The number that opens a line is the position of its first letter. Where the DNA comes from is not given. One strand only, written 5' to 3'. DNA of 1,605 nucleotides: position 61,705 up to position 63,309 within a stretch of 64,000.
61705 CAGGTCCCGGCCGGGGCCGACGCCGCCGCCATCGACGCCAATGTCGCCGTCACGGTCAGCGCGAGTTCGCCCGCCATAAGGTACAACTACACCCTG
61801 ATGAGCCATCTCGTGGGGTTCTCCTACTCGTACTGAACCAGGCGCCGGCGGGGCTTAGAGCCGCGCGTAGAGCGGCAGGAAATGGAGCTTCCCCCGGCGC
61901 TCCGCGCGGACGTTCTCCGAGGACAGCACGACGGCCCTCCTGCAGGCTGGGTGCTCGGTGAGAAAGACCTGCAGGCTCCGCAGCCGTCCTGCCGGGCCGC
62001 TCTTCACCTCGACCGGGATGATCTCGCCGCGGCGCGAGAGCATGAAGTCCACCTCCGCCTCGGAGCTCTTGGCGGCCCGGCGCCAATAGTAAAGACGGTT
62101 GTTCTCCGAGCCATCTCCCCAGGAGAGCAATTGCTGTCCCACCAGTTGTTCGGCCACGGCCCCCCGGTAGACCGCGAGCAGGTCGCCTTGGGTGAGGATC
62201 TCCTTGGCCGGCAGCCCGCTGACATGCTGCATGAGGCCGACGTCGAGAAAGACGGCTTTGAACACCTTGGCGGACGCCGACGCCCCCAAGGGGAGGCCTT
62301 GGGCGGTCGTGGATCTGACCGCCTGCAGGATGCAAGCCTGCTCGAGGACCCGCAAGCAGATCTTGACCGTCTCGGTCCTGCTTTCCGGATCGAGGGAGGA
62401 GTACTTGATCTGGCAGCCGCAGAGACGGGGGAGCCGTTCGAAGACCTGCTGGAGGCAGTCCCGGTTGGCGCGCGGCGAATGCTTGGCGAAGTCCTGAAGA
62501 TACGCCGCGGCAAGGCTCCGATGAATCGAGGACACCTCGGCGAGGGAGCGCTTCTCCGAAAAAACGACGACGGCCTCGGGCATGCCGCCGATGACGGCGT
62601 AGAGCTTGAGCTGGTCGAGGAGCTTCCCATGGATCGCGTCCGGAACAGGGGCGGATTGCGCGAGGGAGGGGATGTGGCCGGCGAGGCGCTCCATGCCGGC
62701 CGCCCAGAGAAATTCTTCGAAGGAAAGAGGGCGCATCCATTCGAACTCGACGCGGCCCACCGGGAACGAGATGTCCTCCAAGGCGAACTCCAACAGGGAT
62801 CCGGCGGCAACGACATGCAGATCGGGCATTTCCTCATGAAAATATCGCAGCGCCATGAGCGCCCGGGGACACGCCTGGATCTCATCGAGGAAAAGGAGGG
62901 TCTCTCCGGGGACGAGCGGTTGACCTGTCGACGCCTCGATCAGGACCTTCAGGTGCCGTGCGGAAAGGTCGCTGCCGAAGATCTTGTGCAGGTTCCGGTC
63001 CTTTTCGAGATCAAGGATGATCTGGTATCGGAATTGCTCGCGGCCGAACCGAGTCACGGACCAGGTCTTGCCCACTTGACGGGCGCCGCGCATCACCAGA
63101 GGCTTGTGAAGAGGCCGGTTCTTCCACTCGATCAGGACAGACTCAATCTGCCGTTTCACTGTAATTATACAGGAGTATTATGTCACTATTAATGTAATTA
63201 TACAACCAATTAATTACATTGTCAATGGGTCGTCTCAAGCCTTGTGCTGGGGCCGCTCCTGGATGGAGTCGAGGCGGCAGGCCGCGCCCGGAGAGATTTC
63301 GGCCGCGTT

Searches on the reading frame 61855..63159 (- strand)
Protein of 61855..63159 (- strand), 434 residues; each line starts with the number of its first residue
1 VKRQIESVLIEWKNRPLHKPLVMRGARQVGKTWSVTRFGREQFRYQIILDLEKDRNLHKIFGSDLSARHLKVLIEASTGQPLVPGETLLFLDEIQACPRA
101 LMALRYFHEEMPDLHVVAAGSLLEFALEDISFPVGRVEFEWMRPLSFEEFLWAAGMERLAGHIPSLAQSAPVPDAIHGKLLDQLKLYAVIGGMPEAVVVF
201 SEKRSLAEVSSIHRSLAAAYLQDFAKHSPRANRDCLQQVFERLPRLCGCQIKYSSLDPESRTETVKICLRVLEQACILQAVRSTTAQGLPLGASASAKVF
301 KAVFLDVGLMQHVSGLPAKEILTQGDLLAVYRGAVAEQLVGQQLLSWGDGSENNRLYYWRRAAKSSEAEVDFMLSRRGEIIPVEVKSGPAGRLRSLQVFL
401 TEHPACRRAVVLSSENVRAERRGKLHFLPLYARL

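Call 61: search_protein_families(library=pfam, proteins=[window:61855-63159:-], max_evalue=0.0001)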
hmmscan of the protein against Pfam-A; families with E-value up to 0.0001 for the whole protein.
window:61855-63159:- (434 aa): 2 families
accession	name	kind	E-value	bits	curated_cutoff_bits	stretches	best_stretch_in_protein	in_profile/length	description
PF13635.12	DUF4143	-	9e-31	107.2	28.1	1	222-388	2-160/160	Domain of unknown function (DUF4143)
PF13173.12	AAA_14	-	1.1e-21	77.6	27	1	18-151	2-129/129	AAA domain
